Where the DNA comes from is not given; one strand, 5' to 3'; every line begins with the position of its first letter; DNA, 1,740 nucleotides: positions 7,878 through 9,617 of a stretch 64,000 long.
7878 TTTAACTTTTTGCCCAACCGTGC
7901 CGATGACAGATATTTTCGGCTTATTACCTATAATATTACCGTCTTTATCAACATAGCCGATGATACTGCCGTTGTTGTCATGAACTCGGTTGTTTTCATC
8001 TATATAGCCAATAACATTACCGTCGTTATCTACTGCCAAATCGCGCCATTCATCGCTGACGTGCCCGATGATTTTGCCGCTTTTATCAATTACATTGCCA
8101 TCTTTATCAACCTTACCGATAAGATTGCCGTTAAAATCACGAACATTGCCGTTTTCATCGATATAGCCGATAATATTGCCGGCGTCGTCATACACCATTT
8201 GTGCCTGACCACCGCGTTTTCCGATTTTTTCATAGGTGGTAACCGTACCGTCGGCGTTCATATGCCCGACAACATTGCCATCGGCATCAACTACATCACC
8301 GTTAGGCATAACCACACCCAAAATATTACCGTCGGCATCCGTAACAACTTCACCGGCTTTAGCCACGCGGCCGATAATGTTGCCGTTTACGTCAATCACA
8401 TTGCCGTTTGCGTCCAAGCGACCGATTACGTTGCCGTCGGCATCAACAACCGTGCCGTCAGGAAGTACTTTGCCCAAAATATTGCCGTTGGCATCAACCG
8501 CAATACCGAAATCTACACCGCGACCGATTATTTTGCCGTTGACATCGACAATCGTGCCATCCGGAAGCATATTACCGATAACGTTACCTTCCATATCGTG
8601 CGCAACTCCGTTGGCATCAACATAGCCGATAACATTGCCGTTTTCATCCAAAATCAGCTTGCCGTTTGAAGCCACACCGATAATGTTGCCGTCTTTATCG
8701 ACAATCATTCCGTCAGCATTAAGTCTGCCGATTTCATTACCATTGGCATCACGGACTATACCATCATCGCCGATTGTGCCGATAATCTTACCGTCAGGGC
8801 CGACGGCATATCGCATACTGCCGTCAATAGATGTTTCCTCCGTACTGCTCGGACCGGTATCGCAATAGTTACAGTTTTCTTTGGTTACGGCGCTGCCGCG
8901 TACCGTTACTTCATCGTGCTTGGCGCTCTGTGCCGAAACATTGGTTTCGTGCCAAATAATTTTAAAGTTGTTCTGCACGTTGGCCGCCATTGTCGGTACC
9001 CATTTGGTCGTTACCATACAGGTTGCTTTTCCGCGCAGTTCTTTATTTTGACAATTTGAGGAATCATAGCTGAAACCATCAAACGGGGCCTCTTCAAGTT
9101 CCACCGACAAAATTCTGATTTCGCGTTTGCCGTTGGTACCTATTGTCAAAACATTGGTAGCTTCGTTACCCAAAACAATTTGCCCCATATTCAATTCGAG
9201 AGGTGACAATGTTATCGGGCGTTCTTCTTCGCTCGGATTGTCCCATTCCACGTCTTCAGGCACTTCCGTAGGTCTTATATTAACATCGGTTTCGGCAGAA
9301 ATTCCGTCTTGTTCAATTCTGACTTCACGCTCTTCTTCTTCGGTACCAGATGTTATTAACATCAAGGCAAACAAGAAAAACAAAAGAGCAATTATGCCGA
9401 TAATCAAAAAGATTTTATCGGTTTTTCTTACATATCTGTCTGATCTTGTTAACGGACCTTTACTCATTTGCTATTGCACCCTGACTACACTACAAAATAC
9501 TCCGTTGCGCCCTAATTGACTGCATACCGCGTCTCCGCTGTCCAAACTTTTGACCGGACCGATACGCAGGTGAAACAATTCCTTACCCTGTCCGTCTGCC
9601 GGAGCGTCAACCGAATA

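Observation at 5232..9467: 1411-aa bitopic protein built from >50 '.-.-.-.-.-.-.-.' decapeptides, wedged between virB9 and virB10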

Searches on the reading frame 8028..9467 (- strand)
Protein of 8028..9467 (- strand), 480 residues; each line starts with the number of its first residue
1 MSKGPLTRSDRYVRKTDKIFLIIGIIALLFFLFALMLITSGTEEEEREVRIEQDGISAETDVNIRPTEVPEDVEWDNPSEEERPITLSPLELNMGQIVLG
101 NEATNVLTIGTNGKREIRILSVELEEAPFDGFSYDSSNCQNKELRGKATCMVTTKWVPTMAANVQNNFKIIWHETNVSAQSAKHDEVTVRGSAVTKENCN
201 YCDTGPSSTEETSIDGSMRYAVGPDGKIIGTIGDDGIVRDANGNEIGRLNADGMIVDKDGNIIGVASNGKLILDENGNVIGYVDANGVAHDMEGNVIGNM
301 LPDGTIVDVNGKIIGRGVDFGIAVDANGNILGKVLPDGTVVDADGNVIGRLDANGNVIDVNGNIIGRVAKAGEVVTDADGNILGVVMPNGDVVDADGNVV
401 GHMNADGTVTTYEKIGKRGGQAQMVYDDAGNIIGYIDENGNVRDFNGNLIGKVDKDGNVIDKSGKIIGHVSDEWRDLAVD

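Call 48: predict_structure(alignment_id=A4)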
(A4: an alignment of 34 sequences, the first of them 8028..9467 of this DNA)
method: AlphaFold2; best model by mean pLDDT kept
length: 480 residues; sequences in the alignment: 34
mean_pLDDT: 72.8   pTM: 0.41
mean pLDDT of the five models: 72.8, 71.2, 70.6, 70.3, 65.2
residues with pLDDT >= 90: 42; 70-90: 304; 50-70: 58; < 50: 76
segments of 3 or more residues with pLDDT < 50: 1-15, 41-81, 199-217
pLDDT, mean of each block of 10 residues (from residue 1): 42 58 86 73 36 32 31 34 71 75 78 84 85 87 82 83 86 81 86 66 30 45 71 70 73 70 78 86 77 82 83 87 77 78 76 88 86 74 78 80 75 60 88 87 88 89 90 72
secondary structure, 60 per line:
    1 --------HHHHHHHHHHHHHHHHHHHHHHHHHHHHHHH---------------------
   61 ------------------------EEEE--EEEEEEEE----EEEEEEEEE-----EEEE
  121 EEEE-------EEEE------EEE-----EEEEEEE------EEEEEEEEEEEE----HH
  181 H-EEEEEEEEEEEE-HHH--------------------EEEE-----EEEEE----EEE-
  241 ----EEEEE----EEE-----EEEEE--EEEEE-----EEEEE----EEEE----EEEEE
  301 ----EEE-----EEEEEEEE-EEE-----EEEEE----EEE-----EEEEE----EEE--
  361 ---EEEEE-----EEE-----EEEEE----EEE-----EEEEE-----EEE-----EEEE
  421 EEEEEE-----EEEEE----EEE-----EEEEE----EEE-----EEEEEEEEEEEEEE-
elements in order: H9-39 E85-88 E91-98 E103-111 E117-124 E132-135 E142-144 E150-156 E163-174 E183-194 E219-222 E228-232 E237-239 E245-249 E254-256 E262-266 E269-273 E279-283 E288-291 E296-300 E305-307 E313-320 E322-324 E330-334 E339-341 E347-351 E356-358 E364-368 E374-376 E382-386 E391-393 E399-403 E409-411 E417-426 E432-436 E441-443 E449-453 E458-460 E466-479
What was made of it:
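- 9351..9413 (-): Single transmembrane helix, aa 19-39, N-in. AF2 helix 9-39 (call 48).
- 9216..9350 (-): Acidic, disordered periplasmic linker, aa 40-84. pLDDT below 50 for aa 41-81 (call 48).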

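Call 53: fold_search(model_id=the predicted structure, library=pdb)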
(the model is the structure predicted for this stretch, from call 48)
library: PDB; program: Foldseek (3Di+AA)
matches with E <= 10: 1660; with E <= 0.001: 81
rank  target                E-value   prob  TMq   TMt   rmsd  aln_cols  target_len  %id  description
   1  2e6j_MODEL_1_A        3.2e-06  1.00  0.19  0.69   3.3       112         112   11  Solution structure of the C-terminal PapD-like domain from human HYDIN protein (released 2007-07-03)
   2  4aq1_C                5.8e-06  1.00  0.22  0.18  23.9       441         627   12  Structure of the SbsB S-layer protein of Geobacillus stearothermophilus PV72p2 in complex with nanobody KB6 (released 2012-06-13)
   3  2ys4_MODEL_1_A        6.7e-06  1.00  0.19  0.61   8.9       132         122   12  Solution structure of the N-terminal PapD-like domain of HYDIN protein from human (released 2008-04-08)
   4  7som_J                7.1e-06  1.00  0.20  0.14   4.2       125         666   13  Ciliary C2 central pair apparatus isolated from Chlamydomonas reinhardtii (released 2022-04-13)
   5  6fvi                  9.6e-06  1.00  0.20  0.61   9.0       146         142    8  ASH / PapD-like domain of human CEP192 (PapD-like domain 7) (released 2019-03-20)
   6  7sqc_O1               1.3e-05  1.00  0.20  0.15   3.2       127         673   20  Ciliary C1 central pair apparatus isolated from Chlamydomonas reinhardtii (released 2022-04-13)
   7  7sqc_O0               1.7e-05  1.00  0.20  0.09   3.2       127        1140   20  Ciliary C1 central pair apparatus isolated from Chlamydomonas reinhardtii (released 2022-04-13)
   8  7ptb                  2.1e-05  1.00  0.21  0.30  16.0       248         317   12  Crystal structure of the SPD-2 domain of human CEP192 (released 2022-04-06)
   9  4aq1_A                2.9e-05  0.99  0.20  0.14  25.8       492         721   10  Structure of the SbsB S-layer protein of Geobacillus stearothermophilus PV72p2 in complex with nanobody KB6 (released 2012-06-13)
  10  9ijj_h                3.2e-05  1.00  0.18  0.07   9.9       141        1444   13  In situ structure of the central apparatus in mouse sperm axoneme. (released 2025-06-04)
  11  7sqc_2A               3.5e-05  1.00  0.19  0.12  21.1       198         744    9  Ciliary C1 central pair apparatus isolated from Chlamydomonas reinhardtii (released 2022-04-13)
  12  9ijj_L                3.7e-05  1.00  0.19  0.38  11.4       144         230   12  In situ structure of the central apparatus in mouse sperm axoneme. (released 2025-06-04)
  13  4lk4                  4.1e-05  1.00  0.19  0.27   2.7       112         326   14  Structure of Vibrio cholerae VesB protease (released 2014-02-05)
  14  9fh8_H                4.7e-05  1.00  0.16  0.26  16.3       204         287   11  Crystal structure of the SPD-2 domain of Apis dorsata CEP192 (released 2025-03-26)
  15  7sqc_T0               5.2e-05  1.00  0.20  0.17   7.0       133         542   14  Ciliary C1 central pair apparatus isolated from Chlamydomonas reinhardtii (released 2022-04-13)
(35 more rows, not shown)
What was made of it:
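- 8853..9215 (-): PapD/ASH/MSP-like Ig beta-sandwich (aa 85-195) plus a CxxC motif (aa 199-202). Four Cys are invariant. Foldseek match to the HYDIN PapD-like domain 2e6j, E 3e-6, TMt 0.69 (call 53).
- On ASH/PapD-like (MSP) Ig domain: Foldseek does match HYDIN PapD-like domains at E 3e-6 with TMt 0.69 (call 53).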

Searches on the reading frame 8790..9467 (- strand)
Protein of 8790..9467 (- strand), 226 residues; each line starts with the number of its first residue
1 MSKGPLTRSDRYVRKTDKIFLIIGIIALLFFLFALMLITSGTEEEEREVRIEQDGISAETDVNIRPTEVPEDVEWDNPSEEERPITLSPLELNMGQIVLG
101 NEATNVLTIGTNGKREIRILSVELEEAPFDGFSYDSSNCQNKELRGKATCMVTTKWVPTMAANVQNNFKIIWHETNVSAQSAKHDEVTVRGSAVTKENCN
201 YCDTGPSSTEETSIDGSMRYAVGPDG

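Call 26: find_related_loci(query=A2, collection=genome_contigs, flank=10000)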
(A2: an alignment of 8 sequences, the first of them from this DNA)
Query A2 (226 aa) in genome_contigs; peptide patterns used: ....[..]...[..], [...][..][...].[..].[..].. (x = any residue, [..] = any of these).
299 stretches matched a pattern; 217 encode a relative of the query (tblastn E <= 1e-3); the best 80 are kept; 80 distinct loci.
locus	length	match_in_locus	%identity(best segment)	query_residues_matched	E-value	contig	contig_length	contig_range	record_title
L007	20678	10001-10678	94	1-226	2e-134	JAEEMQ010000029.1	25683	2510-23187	MAG: Alphaproteobacteria bacterium isolate Tb.RUG.243 k141_7374850_flag=0_multi=13.9966_len=25683, whole genome shotgun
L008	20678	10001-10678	92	1-226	2e-131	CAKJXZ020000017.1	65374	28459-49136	Proteobacteria bacterium isolate MAG-R073 genome assembly, contig: k141_204930, whole genome shotgun sequence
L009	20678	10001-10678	78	1-226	3e-117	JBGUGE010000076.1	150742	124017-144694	MAG: Alphaproteobacteria bacterium isolate ruminal_MAG_381 ruminal_MAG_381_contig_0076, whole genome shotgun sequence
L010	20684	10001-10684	73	1-226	4e-102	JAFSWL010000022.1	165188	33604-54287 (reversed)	MAG: Alphaproteobacteria bacterium isolate RGIG3536 Goat_Rumen.Co__c972046, whole genome shotgun sequence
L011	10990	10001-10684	73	1-226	1e-101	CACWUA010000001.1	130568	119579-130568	MAG: uncultured proteobacterium isolate RUG10918 genome assembly, contig: RUG10918_asm_1, whole genome shotgun sequence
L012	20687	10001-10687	62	1-226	6e-93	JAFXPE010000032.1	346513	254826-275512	MAG: Alphaproteobacteria bacterium isolate RGIG6619 Sheep_Rumen-1__c1251075, whole genome shotgun sequence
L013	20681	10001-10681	61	1-226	1e-87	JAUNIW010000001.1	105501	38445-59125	MAG: Pseudomonadota bacterium isolate S29M_St_20 NODE_28_length_105501_cov_7.560420, whole genome shotgun sequence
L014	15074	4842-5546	57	1-226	5e-85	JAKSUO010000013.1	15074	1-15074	MAG: Alphaproteobacteria bacterium isolate Horse_feces335 MAG335_13, whole genome shotgun sequence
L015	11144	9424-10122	57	1-226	2e-84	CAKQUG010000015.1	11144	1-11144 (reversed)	MAG: uncultured Alphaproteobacteria bacterium isolate REFINED_METABAT215_TOP10_CONTIGS_1500_ASSEMBLY_K77_MERGED__Hadza_M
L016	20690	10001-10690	58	1-226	1e-83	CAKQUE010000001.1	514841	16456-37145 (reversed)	MAG: uncultured Alphaproteobacteria bacterium isolate REFINED_METABAT215_TOP10_CONTIGS_1500_ASSEMBLY_K77_MERGED__Nepal_M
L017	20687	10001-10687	58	1-226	2e-83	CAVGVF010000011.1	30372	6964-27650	uncultured Eubacteriales bacterium isolate H07628-L1_cleanbin_000014 genome assembly, contig: Spades_H07628-L1_contig_71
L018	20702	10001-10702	58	1-226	8e-83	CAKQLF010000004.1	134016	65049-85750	MAG: uncultured Alphaproteobacteria bacterium isolate REFINED_METABAT215_TOP10_CONTIGS_1500_ASSEMBLY_K77_MERGED__Hadza_M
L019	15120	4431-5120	58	1-226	1e-82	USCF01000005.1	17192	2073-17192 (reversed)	uncultured Alphaproteobacteria bacterium isolate UMGS1578 genome assembly, contig: NODE_1154_length_17192_cov_8.484137,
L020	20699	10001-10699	57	1-226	4e-82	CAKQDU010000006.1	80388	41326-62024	MAG: uncultured Alphaproteobacteria bacterium isolate REFINED_METABAT215_TOP10_CONTIGS_1500_ASSEMBLY_K77_MERGED__Hadza_M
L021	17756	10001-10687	61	2-226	1e-81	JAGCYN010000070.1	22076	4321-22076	MAG: Alphaproteobacteria bacterium isolate RGIG10239 Yak_Rumen-5__c1220281, whole genome shotgun sequence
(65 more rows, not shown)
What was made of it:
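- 217 species genomes carry the split-type N module (call 26).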

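Call 61: search_protein_representatives(alignment_id=A1)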
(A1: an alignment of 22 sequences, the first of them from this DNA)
Query: 22 sequences, 223 profile positions. Proteins with E-value up to 0.001 (for the whole library): 11091; up to 1e-10: 3921; up to 1e-30: 508. The best 150 are listed.
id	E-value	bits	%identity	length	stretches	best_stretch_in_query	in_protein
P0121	0.0e+00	1085.3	-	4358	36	73-165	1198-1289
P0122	1.6e-169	577.1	-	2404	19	70-164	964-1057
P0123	2.6e-150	514.3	-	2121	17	73-168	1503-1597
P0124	5.7e-120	415.1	-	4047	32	65-164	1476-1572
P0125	6.8e-119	411.6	-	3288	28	77-164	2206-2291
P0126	4.8e-111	385.9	-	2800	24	73-171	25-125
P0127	7.4e-108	375.5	-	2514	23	72-162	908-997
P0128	2.0e-101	354.4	-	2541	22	79-156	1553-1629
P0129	1.5e-98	345.1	-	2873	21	74-164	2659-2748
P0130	1.6e-87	309.0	-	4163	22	81-188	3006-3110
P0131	3.5e-84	298.0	-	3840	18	67-155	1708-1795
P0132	7.9e-83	293.6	-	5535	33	77-168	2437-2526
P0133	3.8e-82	291.4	-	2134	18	73-163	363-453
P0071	7.7e-82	290.4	-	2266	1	1-223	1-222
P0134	2.9e-78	278.7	-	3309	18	80-162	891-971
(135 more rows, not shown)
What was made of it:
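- Tried and rejected: Profile of the N module against 1.84 billion representatives (call 61).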

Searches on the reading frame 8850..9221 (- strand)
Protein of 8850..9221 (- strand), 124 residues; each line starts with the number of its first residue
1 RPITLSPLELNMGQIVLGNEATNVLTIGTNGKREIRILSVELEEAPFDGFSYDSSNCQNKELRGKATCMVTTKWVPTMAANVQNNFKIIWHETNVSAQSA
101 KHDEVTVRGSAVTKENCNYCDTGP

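Call 28: search_protein_families(library=pfam, proteins=[window:8850-9221:-], max_evalue=1)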
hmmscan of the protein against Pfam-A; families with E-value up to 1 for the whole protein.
seq(124 aa): 1 family
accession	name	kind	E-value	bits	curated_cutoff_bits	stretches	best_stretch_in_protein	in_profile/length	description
PF15780.11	ASH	-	0.0022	18.5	27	1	8-88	12-88/98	Abnormal spindle-like microcephaly-assoc'd, ASPM-SPD-2-Hydin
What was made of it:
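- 8853..9215 (-): Pfam ASH E 0.0022, below the curated cut-off (call 28).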
